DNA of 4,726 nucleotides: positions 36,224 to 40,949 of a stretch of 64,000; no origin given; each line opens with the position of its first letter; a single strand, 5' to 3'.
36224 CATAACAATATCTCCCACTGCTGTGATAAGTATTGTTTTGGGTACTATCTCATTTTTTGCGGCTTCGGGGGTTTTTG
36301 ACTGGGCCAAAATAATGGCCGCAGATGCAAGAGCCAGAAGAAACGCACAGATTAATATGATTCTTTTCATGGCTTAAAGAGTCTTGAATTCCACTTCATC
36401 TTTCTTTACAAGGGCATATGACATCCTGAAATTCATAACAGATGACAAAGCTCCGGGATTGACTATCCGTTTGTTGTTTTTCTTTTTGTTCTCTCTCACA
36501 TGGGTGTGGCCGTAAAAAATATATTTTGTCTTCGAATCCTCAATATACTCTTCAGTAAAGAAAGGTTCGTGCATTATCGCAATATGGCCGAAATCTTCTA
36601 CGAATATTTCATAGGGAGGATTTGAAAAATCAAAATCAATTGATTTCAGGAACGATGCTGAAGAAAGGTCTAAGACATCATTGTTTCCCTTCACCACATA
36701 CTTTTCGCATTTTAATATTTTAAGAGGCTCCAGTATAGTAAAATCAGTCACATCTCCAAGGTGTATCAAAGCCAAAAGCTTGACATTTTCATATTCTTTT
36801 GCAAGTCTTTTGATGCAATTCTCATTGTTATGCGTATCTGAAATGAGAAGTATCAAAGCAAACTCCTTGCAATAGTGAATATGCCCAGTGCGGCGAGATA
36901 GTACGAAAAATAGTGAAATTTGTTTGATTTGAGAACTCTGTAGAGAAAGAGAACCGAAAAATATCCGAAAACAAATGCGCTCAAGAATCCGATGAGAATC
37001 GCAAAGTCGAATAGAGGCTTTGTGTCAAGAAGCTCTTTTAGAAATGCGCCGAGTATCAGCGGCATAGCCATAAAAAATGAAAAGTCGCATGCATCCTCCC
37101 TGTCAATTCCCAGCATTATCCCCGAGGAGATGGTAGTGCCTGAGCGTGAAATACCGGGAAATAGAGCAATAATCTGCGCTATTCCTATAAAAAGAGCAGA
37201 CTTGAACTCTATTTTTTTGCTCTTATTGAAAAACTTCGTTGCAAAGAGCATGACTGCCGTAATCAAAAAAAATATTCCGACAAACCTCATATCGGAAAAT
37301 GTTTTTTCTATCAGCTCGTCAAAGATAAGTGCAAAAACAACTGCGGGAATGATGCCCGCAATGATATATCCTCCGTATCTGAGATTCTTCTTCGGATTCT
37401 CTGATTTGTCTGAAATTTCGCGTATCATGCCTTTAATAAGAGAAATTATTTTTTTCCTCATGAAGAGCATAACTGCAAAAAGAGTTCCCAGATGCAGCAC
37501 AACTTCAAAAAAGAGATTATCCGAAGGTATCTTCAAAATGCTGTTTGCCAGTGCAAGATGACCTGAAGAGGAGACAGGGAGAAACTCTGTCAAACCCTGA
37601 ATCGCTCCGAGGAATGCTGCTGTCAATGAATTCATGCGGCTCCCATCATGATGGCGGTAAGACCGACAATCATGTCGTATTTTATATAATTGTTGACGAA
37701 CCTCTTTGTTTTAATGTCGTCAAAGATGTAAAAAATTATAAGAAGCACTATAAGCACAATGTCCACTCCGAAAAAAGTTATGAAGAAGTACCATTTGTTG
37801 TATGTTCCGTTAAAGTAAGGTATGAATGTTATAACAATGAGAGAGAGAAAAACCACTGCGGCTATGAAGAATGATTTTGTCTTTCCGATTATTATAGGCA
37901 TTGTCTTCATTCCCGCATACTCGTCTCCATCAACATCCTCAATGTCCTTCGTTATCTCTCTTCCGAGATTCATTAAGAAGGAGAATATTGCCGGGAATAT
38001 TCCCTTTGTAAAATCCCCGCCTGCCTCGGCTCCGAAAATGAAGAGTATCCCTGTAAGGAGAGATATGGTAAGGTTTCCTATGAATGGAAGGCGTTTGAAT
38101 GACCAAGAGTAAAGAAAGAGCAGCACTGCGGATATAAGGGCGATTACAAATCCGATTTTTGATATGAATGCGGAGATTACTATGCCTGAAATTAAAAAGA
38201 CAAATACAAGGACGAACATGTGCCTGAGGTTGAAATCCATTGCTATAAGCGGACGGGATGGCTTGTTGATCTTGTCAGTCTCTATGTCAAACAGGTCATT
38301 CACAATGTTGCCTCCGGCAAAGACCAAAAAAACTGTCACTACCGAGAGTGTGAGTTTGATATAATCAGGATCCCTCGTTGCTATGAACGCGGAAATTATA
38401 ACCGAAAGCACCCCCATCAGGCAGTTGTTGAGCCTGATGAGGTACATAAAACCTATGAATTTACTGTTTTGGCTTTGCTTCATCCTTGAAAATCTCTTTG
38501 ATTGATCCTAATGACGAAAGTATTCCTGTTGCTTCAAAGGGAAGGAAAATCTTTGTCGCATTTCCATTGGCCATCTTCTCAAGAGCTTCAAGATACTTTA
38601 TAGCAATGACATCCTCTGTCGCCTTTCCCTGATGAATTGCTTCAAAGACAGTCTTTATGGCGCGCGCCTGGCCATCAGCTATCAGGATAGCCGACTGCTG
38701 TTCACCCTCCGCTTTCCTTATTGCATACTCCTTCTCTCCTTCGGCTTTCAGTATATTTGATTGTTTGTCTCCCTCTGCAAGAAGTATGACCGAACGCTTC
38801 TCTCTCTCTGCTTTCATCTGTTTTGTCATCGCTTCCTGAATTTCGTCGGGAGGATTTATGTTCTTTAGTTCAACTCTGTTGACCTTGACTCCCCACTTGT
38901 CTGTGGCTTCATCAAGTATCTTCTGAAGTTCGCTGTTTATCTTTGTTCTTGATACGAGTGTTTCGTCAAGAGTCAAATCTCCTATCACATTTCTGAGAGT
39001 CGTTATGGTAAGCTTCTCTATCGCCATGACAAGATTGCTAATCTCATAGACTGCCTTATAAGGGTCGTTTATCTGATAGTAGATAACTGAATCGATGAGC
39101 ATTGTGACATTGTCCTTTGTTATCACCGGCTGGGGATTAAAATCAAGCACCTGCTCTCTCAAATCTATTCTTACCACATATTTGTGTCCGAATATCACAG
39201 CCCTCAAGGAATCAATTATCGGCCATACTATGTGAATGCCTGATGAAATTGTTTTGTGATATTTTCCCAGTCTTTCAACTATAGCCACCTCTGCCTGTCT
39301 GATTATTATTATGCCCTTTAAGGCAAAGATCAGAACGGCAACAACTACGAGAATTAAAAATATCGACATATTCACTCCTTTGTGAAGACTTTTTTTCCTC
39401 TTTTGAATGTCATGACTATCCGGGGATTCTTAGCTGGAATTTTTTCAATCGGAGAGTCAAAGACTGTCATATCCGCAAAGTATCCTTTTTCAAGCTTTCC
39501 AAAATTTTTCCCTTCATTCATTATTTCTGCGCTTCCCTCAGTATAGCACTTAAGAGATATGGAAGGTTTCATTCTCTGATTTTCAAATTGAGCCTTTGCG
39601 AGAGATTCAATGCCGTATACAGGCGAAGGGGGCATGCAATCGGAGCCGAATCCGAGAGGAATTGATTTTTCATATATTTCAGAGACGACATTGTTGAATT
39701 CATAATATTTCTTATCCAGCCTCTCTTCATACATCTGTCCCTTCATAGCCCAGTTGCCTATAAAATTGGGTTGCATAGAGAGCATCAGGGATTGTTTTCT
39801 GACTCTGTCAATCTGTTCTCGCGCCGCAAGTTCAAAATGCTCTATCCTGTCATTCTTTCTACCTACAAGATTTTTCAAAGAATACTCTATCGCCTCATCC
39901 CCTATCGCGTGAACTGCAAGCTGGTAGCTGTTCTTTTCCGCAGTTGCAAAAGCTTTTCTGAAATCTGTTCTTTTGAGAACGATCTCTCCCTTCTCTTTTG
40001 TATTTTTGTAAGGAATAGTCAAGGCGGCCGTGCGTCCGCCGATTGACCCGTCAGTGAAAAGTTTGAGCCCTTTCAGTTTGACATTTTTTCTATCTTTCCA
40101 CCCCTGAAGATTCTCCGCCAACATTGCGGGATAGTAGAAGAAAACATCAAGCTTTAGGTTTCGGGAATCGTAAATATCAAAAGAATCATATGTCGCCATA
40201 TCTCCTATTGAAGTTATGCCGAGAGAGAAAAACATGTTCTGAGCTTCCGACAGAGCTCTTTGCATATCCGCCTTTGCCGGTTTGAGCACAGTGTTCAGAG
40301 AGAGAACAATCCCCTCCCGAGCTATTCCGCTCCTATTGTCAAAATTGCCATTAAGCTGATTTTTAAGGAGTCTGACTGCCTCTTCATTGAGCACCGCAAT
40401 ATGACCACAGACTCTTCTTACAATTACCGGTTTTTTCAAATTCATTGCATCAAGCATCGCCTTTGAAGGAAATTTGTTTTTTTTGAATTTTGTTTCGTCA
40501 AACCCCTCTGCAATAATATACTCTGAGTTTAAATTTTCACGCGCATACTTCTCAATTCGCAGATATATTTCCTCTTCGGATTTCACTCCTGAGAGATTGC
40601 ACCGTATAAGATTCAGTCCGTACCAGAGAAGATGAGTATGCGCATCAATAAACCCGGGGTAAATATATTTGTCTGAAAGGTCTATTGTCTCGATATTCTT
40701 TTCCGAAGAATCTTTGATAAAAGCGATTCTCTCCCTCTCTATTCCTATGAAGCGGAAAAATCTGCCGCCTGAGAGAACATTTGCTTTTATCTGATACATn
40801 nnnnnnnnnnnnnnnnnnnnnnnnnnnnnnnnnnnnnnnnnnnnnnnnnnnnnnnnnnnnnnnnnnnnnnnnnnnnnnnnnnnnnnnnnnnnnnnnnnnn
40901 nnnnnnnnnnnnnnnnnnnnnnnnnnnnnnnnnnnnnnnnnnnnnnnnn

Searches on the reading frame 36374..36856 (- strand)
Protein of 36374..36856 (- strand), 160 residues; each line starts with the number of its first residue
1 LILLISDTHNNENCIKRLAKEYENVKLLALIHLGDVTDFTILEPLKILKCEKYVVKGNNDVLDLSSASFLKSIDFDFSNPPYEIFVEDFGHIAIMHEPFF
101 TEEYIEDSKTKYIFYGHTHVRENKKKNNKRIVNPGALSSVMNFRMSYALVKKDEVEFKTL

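Call 70: search_protein_families(library=pfam, proteins=[window:36374-36856:-], max_evalue=0.0001)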
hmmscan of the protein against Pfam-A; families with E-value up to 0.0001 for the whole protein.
window:36374-36856:- (160 aa): 2 families
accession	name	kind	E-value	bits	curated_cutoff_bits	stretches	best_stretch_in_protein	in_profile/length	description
PF12850.12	Metallophos_2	-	2.4e-22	80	27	1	2-151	3-150/154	Calcineurin-like phosphoesterase superfamily domain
PF00149.33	Metallophos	-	1.2e-09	39.3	21.5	1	2-120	3-190/191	Calcineurin-like phosphoesterase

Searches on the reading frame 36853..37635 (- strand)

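Call 70: search_protein_families(library=pfam, proteins=[window:36853-37635:-], max_evalue=0.0001)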
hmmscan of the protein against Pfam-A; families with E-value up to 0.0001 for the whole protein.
window:36853-37635:- (260 aa): 1 family
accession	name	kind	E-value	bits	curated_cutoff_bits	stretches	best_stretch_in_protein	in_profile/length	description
PF02673.24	BacA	-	6.6e-76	255.8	33.4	1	6-253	1-257/257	Bacitracin resistance protein BacA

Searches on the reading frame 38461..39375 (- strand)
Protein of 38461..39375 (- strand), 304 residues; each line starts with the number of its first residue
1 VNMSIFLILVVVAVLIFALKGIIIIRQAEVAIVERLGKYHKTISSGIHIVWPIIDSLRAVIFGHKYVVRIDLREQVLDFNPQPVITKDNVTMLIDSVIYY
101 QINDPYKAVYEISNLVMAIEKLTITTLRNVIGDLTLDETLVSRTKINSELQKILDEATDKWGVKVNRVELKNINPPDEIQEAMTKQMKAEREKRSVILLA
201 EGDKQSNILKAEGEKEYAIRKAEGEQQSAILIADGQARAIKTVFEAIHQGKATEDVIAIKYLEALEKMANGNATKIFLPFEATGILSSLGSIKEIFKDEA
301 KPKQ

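Call 70: search_protein_families(library=pfam, proteins=[window:38461-39375:-], max_evalue=0.0001)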
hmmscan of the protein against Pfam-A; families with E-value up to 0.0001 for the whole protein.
window:38461-39375:- (304 aa): 1 family
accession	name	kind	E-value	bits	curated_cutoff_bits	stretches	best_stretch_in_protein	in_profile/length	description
PF01145.31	Band_7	-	4.9e-44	150.9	23.6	1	24-203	2-175/176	SPFH domain / Band 7 family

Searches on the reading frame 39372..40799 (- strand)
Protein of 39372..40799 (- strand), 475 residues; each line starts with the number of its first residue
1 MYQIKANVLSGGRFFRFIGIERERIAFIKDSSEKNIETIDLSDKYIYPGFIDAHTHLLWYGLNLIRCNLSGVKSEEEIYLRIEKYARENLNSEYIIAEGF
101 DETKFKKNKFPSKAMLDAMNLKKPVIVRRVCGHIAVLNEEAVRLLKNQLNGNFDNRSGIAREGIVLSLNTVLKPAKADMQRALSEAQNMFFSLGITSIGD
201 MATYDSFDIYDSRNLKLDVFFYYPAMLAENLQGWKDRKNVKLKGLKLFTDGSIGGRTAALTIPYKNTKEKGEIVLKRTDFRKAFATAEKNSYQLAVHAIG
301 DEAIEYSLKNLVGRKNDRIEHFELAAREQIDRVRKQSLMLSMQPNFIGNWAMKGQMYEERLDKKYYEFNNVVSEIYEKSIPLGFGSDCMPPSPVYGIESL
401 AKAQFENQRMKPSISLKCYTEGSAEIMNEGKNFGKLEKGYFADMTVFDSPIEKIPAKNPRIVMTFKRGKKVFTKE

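Call 70: search_protein_families(library=pfam, proteins=[window:39372-40799:-], max_evalue=0.0001)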
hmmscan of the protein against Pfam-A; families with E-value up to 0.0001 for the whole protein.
window:39372-40799:- (475 aa): 2 families
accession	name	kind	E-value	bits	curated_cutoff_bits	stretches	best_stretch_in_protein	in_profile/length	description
PF07969.17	Amidohydro_3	-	4.4e-58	198.3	29.7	1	37-472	1-472/472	Amidohydrolase family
PF01979.26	Amidohydro_1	-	1.4e-16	61.1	25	1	191-471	46-345/345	Amidohydrolase family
